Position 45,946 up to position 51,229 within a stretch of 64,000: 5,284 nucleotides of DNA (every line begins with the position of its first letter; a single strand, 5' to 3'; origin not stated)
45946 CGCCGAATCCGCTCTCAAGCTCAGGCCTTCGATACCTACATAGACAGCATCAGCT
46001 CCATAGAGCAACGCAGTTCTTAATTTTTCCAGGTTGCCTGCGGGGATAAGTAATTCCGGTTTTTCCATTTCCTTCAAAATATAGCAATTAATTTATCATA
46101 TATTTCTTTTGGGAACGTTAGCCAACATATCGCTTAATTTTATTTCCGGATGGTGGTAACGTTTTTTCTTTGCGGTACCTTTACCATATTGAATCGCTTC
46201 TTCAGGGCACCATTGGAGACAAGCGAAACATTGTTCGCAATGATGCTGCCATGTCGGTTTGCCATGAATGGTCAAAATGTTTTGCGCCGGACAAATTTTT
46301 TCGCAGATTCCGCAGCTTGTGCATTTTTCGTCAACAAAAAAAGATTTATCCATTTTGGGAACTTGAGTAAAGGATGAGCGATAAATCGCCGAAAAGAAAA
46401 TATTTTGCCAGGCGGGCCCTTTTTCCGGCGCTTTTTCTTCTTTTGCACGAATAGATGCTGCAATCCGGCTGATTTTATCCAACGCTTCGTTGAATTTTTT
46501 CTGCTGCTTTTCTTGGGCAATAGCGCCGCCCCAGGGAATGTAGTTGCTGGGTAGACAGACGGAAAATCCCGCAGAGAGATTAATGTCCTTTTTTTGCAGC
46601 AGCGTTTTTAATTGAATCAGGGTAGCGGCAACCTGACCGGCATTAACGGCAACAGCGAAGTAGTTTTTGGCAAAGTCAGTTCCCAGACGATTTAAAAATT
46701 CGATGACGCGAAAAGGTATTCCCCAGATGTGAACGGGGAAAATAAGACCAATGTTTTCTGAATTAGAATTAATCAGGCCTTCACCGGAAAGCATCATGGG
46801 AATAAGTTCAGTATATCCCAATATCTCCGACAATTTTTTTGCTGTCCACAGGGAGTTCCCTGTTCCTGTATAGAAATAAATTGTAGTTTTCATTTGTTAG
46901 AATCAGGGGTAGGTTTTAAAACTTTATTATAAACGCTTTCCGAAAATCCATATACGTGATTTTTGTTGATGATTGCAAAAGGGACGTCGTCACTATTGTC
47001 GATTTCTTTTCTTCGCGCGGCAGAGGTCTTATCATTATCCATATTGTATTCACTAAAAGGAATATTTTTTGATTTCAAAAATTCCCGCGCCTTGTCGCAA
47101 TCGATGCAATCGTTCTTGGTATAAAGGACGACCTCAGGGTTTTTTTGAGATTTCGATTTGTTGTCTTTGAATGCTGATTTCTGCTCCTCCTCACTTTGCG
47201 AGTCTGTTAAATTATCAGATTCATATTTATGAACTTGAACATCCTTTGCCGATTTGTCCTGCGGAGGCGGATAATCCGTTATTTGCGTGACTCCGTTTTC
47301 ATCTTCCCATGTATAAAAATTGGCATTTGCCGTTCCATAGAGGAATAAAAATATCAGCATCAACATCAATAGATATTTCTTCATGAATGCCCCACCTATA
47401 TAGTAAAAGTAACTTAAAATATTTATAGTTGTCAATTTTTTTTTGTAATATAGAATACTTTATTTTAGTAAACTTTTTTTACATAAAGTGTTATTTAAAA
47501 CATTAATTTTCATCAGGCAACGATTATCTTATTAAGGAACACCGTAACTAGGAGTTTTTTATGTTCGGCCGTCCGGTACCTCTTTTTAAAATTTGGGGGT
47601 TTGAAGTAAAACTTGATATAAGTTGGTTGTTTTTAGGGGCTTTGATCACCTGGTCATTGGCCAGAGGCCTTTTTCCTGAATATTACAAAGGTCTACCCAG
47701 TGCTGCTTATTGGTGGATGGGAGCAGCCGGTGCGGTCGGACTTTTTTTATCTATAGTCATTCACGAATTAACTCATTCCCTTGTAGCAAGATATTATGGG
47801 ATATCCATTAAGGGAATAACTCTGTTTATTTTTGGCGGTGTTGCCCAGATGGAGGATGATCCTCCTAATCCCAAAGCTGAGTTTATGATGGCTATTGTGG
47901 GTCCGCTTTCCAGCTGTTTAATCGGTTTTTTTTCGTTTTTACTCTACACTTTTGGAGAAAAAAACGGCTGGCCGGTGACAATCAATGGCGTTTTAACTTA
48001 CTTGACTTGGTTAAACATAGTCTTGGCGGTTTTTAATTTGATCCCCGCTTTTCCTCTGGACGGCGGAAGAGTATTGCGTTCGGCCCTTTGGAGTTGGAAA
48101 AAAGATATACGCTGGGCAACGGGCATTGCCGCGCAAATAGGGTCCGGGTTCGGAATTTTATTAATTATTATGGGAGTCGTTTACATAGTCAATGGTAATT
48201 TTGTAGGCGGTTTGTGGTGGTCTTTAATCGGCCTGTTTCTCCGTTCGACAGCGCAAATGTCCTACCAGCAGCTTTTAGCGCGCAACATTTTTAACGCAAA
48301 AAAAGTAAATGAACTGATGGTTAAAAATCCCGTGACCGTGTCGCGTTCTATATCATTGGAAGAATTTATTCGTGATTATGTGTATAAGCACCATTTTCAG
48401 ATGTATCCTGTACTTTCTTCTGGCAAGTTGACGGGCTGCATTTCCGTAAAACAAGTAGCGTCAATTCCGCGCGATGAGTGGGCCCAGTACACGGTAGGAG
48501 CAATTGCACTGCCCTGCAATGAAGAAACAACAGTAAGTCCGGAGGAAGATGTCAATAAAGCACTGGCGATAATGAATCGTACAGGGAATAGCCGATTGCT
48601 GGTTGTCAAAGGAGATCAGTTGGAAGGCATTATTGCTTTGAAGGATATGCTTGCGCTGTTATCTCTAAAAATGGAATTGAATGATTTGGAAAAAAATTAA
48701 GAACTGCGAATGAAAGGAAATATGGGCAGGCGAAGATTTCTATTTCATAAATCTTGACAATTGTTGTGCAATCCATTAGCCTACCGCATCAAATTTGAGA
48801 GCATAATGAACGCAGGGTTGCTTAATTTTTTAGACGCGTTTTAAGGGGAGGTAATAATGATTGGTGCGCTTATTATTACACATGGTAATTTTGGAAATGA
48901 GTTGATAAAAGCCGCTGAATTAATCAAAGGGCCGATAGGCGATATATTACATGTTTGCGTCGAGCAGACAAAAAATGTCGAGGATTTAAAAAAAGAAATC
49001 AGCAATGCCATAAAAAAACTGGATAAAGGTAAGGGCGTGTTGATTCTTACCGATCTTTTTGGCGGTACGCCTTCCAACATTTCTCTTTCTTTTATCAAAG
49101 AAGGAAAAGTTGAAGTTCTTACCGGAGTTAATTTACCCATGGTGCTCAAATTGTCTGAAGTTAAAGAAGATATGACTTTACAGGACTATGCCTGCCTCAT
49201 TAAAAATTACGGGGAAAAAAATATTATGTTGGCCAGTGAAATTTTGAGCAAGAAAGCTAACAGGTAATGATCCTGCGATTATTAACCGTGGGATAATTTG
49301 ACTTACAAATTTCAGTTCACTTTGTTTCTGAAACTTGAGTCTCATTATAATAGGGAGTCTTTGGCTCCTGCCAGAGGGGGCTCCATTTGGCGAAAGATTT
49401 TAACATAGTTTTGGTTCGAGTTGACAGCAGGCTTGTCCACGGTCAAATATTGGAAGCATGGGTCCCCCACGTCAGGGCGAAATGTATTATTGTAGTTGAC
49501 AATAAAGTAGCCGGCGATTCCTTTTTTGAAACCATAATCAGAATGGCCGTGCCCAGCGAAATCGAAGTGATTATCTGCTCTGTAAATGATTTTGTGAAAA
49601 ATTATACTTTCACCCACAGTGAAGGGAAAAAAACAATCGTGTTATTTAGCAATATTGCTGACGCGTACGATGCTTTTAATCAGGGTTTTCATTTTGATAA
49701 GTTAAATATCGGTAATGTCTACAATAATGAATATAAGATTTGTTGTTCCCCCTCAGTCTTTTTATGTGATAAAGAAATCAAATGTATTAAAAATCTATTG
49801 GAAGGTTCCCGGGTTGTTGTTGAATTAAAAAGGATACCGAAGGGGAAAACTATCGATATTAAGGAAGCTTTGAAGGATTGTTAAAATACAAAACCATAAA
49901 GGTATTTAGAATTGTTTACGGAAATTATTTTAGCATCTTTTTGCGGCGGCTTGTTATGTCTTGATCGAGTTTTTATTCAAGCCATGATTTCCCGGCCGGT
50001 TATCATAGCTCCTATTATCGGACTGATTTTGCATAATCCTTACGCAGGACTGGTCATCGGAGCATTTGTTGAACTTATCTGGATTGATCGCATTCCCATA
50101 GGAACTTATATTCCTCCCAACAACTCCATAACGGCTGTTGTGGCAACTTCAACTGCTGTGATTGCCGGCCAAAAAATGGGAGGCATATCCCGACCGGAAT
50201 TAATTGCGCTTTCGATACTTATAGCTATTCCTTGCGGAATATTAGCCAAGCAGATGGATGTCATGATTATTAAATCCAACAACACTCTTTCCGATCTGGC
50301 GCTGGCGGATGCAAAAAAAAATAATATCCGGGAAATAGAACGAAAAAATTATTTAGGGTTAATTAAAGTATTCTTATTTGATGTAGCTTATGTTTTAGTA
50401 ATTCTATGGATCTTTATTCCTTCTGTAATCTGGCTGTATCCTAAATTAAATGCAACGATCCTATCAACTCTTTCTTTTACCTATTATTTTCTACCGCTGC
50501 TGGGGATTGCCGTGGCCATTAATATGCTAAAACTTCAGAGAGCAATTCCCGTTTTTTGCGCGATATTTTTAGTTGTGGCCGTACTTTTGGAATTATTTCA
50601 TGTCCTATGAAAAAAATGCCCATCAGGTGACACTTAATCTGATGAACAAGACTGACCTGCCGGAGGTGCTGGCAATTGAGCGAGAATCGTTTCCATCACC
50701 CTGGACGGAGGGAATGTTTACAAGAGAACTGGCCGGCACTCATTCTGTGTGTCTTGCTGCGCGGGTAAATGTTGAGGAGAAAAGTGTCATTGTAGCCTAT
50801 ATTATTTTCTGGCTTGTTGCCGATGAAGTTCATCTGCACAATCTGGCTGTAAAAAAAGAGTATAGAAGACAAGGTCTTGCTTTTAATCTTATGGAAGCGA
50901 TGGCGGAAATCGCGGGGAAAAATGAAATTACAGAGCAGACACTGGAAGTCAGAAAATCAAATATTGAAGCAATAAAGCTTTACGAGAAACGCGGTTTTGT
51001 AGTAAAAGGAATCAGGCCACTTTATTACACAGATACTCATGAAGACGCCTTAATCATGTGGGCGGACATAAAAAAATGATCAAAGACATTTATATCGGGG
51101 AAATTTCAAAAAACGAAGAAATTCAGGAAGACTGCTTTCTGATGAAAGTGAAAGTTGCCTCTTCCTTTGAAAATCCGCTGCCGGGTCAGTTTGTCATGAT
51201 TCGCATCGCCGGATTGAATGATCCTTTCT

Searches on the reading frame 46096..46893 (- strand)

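Call 10: search_protein_families(library=pfam, proteins=[window:46096-46893:-], max_evalue=0.001)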
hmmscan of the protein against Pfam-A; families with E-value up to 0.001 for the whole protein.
window:46096-46893:- (265 aa): 11 families
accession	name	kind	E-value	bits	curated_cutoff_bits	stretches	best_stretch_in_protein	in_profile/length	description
PF12838.12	Fer4_7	-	1.2e-08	35.7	27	1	181-204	28-51/52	4Fe-4S dicluster domain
PF13484.11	Fer4_16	-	9e-08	33.2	30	0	218-245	1-28/66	4Fe-4S double cluster binding domain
PF13187.11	Fer4_9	-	3.4e-07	30.6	27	1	190-234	1-52/52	4Fe-4S dicluster domain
PF14697.11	Fer4_21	-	1.1e-06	29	35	0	186-207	36-57/59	4Fe-4S dicluster domain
PF12837.12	Fer4_6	-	8.3e-06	25.9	25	1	188-206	6-24/24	4Fe-4S binding domain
PF12797.12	Fer4_2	-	3e-05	24.1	24.5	1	185-203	4-22/22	4Fe-4S binding domain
PF13237.11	Fer4_10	-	6.1e-05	23.3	25.5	1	187-230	5-53/53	4Fe-4S dicluster domain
PF00037.32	Fer4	-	8.1e-05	22.7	21.1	1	188-204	5-21/24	4Fe-4S binding domain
PF12798.12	Fer4_3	-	0.00033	21.7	27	0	219-233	1-15/15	4Fe-4S binding domain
PF25160.1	LdpA_Fe-S-bd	-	0.00033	20.8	27.6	0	197-235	9-44/49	LdpA Fe-S cluster-binding domain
PF13534.11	Fer4_17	-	0.00041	21.3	22.2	0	189-203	44-58/61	4Fe-4S dicluster domain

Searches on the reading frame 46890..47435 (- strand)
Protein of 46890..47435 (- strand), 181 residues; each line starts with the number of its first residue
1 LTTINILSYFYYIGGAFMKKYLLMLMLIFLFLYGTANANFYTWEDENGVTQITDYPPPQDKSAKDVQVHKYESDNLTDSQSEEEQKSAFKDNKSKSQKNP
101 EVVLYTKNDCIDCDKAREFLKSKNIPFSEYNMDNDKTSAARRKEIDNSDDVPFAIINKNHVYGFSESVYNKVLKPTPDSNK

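Call 31: search_protein_families(library=pfam, proteins=[window:46890-47435:-], max_evalue=0.0001)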
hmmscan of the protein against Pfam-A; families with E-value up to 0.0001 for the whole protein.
window:46890-47435:- (181 aa): 2 families
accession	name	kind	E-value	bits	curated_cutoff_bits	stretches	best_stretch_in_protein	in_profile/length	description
PF00462.30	Glutaredoxin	-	2.2e-10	41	22.9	1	102-161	1-60/60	Glutaredoxin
PF13511.11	DUF4124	-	3.9e-07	30.7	22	1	29-70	3-44/56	Domain of unknown function (DUF4124)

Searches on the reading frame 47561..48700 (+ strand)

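Call 10: search_protein_families(library=pfam, proteins=[window:47561-48700:+], max_evalue=0.001)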
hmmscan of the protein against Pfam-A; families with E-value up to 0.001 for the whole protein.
window:47561-48700:+ (379 aa): 3 families
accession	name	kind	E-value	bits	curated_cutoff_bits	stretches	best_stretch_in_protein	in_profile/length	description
PF02163.28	Peptidase_M50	-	2.7e-23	82.9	27.2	2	57-131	2-102/221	Peptidase family M50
PF00571.33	CBS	-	2.4e-15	57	24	2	323-367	10-55/57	CBS domain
PF13398.12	Peptidase_M50B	-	1.2e-06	28.8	26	1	58-156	18-114/201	Peptidase M50B-like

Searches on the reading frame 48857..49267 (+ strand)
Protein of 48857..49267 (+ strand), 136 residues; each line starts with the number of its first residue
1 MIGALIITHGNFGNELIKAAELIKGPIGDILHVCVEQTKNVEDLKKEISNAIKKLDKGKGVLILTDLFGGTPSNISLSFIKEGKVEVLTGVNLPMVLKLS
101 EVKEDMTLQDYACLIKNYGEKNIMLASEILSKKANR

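Call 32: search_protein_families(library=pfam, proteins=[window:48857-49267:+], max_evalue=0.0001)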
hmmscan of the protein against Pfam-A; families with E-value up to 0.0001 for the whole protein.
window:48857-49267:+ (136 aa): 1 family
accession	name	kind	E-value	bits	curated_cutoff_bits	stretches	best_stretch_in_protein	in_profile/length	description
PF03610.21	EIIA-man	-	6e-24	84.8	21.4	1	4-110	2-110/116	PTS system fructose IIA component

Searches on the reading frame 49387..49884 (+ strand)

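Call 32: search_protein_families(library=pfam, proteins=[window:49387-49884:+], max_evalue=0.0001)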
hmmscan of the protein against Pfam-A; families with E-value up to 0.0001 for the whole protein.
window:49387-49884:+ (165 aa): 1 family
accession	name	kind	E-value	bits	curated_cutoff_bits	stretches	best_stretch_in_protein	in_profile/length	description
PF03830.20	PTSIIB_sorb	-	4.9e-40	137.7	27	1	7-153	1-146/148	PTS system sorbose subfamily IIB component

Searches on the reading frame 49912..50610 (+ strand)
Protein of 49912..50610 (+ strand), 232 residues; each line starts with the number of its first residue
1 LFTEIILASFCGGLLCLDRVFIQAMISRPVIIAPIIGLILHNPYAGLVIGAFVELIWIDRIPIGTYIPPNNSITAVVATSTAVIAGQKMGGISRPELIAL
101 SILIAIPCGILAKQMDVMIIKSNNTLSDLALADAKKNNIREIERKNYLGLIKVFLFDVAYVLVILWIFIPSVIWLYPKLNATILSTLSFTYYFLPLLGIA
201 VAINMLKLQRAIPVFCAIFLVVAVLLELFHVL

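Call 32: search_protein_families(library=pfam, proteins=[window:49912-50610:+], max_evalue=0.0001)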
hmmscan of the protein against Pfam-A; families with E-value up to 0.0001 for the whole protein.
window:49912-50610:+ (232 aa): 1 family
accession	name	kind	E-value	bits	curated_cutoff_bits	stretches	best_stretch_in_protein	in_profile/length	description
PF03609.19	EII-Sor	-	2.1e-30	106.3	26.3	1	4-225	3-216/233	PTS system sorbose-specific iic component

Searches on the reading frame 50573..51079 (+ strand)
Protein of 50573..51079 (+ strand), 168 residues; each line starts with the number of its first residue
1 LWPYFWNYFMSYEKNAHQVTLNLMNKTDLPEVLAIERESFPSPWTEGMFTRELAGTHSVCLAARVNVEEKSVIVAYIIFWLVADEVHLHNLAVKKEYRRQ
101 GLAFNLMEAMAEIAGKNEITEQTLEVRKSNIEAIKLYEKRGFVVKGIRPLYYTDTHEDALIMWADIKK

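Call 32: search_protein_families(library=pfam, proteins=[window:50573-51079:+], max_evalue=0.0001)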
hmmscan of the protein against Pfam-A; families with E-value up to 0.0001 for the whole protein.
window:50573-51079:+ (168 aa): 4 families
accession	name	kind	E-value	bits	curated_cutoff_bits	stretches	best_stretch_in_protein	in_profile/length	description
PF00583.31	Acetyltransf_1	-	1.5e-19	70.9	20.7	1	30-142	2-116/116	Acetyltransferase (GNAT) family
PF13508.13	Acetyltransf_7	-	1.2e-13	51.7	27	1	68-143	9-83/84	Acetyltransferase (GNAT) domain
PF13673.13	Acetyltransf_10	-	2.7e-13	50.5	23.6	1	68-145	37-110/128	Acetyltransferase (GNAT) domain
PF08445.16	FR47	-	3.5e-07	30.6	22.1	1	86-143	22-78/86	FR47-like protein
